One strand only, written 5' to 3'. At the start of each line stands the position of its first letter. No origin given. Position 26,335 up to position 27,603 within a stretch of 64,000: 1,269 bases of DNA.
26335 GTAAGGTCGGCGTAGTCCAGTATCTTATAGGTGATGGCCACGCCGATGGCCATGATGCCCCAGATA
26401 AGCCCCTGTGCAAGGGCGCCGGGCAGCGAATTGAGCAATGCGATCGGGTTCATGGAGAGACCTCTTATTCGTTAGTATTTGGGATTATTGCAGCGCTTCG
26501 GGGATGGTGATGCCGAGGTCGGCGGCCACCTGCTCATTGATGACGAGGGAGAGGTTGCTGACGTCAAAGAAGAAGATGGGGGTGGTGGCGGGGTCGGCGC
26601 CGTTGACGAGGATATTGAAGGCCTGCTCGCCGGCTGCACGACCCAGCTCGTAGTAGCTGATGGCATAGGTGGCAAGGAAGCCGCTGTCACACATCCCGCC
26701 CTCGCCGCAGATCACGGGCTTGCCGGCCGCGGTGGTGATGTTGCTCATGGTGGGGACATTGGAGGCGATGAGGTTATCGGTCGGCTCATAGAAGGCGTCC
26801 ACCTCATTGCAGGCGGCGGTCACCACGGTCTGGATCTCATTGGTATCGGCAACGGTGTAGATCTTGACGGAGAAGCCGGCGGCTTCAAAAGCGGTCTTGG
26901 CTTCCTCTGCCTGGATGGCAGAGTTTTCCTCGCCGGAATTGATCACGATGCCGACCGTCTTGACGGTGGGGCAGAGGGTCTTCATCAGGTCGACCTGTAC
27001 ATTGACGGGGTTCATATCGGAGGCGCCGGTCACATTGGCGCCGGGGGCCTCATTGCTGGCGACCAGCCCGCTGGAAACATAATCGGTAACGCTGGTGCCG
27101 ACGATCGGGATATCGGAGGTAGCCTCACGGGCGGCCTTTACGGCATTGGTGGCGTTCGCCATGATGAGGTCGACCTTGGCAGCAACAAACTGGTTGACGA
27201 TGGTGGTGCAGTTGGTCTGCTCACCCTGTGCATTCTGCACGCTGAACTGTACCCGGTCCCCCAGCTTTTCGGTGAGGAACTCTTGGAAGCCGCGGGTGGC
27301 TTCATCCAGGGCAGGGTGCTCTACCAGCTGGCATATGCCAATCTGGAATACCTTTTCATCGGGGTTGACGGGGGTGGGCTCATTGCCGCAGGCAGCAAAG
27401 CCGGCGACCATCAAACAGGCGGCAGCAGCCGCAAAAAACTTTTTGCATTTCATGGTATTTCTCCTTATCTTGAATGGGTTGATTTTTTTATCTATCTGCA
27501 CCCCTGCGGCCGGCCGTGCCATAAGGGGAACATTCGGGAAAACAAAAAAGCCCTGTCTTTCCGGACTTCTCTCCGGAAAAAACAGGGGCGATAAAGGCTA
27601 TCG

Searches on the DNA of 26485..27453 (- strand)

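Call 14: search_rna_families(sources=[L001, L002, L003, L004, L005, L006, L007], threshold=evalue, max_evalue=0.001)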
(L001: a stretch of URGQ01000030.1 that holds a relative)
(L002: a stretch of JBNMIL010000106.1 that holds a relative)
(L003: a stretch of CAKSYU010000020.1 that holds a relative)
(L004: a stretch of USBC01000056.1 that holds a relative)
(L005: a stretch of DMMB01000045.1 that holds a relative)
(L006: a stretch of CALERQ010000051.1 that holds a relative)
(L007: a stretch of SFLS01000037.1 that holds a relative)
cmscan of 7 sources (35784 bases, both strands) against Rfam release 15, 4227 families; matches with E-value up to 0.001: 7.
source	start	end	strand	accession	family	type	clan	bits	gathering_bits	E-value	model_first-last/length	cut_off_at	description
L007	1363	1607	+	RF00230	T-box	Cis-reg; leader;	-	111.5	93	4.7e-24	1-219/219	no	T-box leader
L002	1586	1843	+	RF00230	T-box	Cis-reg; leader;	-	105.1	93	2.1e-22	1-219/219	no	T-box leader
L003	2622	2879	+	RF00230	T-box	Cis-reg; leader;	-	102.6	93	8.9e-22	1-219/219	no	T-box leader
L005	2380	2635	+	RF00230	T-box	Cis-reg; leader;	-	102.2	93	1.2e-21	1-219/219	no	T-box leader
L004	2624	2880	+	RF00230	T-box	Cis-reg; leader;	-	100.8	93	2.6e-21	1-219/219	no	T-box leader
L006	2615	2870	+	RF00230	T-box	Cis-reg; leader;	-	97.7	93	1.7e-20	1-219/219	no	T-box leader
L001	305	560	+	RF00230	T-box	Cis-reg; leader;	-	89.9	93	1.7e-18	1-219/219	no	T-box leader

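Call 29: search_rna_families(sources=[L086, L013, L014, L015, L016, L017, L018, L022, L023, L025, L026, L029, L034, L035, L036, L037, L040, L041, L045], threshold=evalue, max_evalue=0.01, show_alignments=3)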
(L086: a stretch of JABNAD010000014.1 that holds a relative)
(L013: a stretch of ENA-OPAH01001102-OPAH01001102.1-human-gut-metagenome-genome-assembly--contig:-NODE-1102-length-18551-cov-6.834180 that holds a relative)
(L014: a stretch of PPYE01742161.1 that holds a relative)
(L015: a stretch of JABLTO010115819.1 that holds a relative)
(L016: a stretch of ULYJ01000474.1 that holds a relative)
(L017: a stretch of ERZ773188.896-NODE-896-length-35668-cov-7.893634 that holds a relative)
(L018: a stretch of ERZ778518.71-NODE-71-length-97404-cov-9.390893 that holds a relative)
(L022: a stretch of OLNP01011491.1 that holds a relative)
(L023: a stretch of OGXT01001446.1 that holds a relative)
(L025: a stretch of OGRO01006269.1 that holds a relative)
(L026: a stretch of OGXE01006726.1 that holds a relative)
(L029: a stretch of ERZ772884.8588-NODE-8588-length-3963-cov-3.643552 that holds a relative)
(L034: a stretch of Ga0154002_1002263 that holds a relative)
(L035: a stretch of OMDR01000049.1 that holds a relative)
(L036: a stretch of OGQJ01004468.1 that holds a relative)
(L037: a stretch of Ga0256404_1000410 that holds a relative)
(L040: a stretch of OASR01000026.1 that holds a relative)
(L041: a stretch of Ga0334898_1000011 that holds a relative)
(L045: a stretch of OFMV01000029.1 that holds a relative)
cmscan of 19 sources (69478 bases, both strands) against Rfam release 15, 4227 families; matches with E-value up to 0.01: 2.
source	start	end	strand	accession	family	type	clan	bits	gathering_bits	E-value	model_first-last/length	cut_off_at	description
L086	1076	1318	+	RF00230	T-box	Cis-reg; leader;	-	120.8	93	3.6e-26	1-219/219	no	T-box leader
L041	1189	1261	+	RF00005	tRNA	Gene; tRNA;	CL00001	65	29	7.9e-12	1-71/71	no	tRNA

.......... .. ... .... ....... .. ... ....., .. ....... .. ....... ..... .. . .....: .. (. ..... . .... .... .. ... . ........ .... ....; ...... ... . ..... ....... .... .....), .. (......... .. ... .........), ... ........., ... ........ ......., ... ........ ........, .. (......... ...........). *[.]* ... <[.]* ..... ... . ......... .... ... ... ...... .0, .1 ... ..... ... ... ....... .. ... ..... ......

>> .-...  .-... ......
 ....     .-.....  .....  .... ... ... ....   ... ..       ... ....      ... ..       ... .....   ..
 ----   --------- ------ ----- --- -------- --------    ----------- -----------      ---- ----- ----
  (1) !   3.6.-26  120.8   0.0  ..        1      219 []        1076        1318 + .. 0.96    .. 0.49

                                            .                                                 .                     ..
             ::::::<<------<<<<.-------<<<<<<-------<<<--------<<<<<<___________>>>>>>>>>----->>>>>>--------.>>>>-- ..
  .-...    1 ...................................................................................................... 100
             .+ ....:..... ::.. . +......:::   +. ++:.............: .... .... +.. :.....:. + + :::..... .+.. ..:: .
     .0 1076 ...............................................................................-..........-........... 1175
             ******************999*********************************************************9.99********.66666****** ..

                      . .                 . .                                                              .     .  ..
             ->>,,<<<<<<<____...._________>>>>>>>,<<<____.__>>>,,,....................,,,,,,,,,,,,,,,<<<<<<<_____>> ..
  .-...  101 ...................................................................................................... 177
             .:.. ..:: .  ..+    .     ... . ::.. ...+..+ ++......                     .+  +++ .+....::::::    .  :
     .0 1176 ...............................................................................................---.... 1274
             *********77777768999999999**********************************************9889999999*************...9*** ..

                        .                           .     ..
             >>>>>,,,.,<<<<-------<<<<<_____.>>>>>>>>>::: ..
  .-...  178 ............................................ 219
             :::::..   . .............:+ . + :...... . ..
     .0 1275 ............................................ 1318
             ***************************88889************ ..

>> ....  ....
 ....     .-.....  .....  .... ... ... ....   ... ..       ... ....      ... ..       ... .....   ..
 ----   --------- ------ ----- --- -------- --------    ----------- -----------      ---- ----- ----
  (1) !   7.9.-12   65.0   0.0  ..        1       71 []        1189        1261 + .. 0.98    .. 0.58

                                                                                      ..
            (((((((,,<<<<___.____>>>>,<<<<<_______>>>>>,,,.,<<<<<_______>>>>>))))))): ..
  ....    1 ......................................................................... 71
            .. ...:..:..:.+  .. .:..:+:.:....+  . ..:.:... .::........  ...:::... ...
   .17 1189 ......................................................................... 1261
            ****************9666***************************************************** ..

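Call 44: search_rna_families(sources=[L090, L093, L089, L047, L048, L049, L053, L058, L060, L061, L062, L063, L064, L075, L079, L082, L084, L087, L030, L020], threshold=gathering, show_alignments=3)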
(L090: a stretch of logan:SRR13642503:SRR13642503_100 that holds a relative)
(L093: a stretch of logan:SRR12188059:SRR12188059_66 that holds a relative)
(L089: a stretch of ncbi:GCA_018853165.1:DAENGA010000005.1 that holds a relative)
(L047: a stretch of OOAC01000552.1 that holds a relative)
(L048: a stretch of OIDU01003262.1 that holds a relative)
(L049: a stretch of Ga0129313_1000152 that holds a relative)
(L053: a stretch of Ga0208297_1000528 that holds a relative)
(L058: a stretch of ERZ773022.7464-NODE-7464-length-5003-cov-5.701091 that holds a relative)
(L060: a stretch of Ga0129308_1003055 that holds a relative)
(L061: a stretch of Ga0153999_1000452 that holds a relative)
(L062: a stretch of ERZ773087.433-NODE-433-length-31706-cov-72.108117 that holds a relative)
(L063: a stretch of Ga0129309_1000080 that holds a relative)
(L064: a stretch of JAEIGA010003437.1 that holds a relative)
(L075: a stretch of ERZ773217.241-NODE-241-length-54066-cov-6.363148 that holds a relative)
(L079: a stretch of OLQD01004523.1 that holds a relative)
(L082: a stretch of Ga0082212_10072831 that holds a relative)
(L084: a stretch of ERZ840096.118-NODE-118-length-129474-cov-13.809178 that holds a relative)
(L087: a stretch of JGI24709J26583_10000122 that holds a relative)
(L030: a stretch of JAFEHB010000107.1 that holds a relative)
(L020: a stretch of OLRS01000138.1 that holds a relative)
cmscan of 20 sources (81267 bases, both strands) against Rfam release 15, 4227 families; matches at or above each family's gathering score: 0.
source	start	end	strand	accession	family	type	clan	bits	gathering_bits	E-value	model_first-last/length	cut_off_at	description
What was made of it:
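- Closest known: Clostridioides difficile CD0873 tyrosine-binding lipoprotein. Different: No T-box was found in the 760 nt upstream of the C. difficile permease gene (call 44).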

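Call 56: search_rna_families(sources=[L094, L095, L096, L097, L098, L099, L100, L101], threshold=evalue, max_evalue=0.001, show_alignments=8)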
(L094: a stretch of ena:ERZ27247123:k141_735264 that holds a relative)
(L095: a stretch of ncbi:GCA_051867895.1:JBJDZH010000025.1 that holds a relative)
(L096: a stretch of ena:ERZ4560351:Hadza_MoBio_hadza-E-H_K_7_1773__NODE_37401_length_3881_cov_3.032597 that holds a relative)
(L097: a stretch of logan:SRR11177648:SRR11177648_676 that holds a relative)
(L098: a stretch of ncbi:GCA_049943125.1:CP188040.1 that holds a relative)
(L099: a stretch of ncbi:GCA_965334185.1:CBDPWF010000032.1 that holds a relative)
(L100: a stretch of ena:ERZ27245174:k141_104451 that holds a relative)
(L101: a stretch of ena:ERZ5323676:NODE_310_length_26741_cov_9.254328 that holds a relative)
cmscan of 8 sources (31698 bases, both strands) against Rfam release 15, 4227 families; matches with E-value up to 0.001: 5.
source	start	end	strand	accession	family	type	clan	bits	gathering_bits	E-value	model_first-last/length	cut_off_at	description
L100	448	797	+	RF00023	tmRNA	Gene;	CL00001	161.1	47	5.6e-64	1-374/374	no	transfer-messenger RNA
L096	1184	1413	+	RF00230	T-box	Cis-reg; leader;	-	118.5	93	6.3e-26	1-219/219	no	T-box leader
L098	1185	1427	+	RF00230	T-box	Cis-reg; leader;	-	109.4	93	1.4e-23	1-219/219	no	T-box leader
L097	1193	1443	+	RF00230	T-box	Cis-reg; leader;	-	89.1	93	2.4e-18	1-219/219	no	T-box leader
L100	1235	1307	+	RF00005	tRNA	Gene; tRNA;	CL00001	58.3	29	2.6e-10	1-71/71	no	tRNA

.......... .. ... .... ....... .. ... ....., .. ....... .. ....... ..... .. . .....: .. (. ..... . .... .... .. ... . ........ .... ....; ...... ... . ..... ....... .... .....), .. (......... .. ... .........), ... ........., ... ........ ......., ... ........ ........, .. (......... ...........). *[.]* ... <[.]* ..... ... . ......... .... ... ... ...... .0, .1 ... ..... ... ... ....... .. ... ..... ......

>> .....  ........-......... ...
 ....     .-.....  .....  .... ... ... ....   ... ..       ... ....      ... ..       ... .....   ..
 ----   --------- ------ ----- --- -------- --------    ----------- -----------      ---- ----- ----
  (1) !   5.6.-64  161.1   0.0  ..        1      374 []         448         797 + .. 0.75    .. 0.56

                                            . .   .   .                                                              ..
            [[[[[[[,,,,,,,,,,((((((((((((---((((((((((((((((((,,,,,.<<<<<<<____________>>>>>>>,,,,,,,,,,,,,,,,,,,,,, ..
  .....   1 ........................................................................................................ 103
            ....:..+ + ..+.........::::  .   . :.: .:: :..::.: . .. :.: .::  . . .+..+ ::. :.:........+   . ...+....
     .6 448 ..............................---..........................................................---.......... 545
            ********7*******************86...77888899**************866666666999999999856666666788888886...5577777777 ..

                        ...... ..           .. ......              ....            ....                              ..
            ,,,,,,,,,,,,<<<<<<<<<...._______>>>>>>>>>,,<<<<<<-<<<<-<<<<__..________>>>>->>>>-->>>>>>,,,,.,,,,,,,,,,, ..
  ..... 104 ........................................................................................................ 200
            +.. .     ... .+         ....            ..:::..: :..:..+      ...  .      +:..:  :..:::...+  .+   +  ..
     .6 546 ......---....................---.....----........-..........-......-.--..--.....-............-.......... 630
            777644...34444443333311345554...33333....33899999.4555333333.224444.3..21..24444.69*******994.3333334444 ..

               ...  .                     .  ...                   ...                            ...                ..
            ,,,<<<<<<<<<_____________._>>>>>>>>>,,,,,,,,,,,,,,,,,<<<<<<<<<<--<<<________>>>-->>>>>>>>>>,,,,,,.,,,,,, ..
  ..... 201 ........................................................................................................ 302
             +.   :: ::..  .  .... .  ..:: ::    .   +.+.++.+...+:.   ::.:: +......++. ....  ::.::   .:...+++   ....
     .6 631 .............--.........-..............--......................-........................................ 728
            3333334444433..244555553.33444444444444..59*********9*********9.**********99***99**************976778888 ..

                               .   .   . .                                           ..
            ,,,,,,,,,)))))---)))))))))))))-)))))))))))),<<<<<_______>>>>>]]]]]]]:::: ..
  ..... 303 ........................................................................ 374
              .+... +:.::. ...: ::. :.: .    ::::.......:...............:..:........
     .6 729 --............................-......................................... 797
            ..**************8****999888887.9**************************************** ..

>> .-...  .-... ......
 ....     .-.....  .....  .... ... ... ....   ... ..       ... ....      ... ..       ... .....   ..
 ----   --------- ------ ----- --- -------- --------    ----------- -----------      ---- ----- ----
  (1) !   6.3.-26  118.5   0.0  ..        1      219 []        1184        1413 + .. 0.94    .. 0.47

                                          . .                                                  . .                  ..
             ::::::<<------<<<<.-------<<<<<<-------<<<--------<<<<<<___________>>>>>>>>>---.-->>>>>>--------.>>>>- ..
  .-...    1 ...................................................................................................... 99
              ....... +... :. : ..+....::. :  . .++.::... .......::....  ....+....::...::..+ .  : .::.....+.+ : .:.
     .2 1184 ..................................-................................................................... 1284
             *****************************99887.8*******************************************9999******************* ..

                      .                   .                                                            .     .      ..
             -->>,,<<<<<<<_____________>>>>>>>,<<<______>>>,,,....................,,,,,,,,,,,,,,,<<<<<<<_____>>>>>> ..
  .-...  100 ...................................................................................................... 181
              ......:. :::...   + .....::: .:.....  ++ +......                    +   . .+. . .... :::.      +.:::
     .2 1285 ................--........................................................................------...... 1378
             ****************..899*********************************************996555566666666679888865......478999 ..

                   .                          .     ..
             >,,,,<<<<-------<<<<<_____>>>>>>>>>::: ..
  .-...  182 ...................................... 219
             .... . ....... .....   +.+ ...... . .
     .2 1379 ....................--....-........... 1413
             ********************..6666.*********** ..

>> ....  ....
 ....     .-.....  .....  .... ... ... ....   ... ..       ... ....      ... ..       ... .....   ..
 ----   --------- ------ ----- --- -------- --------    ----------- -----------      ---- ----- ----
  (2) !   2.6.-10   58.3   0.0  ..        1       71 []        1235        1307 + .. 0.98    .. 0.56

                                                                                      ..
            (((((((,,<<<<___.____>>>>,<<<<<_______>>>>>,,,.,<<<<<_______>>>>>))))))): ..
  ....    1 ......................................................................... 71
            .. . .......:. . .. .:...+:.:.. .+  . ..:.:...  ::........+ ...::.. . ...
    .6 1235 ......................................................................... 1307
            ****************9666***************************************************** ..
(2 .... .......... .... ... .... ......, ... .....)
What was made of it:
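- On T-box leader (Rfam RF00230): The margin is narrow, but 9 of 11 related leaders scanned reach 97.7-120.8 bits; L001 (89.9) and L097 (89.1) fall below 93 (calls 14, 29, 56).
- In the L086 and L097 loops the codon directly follows GAA (calls 29, 56). L098 would read GUU, also Val (call 56).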
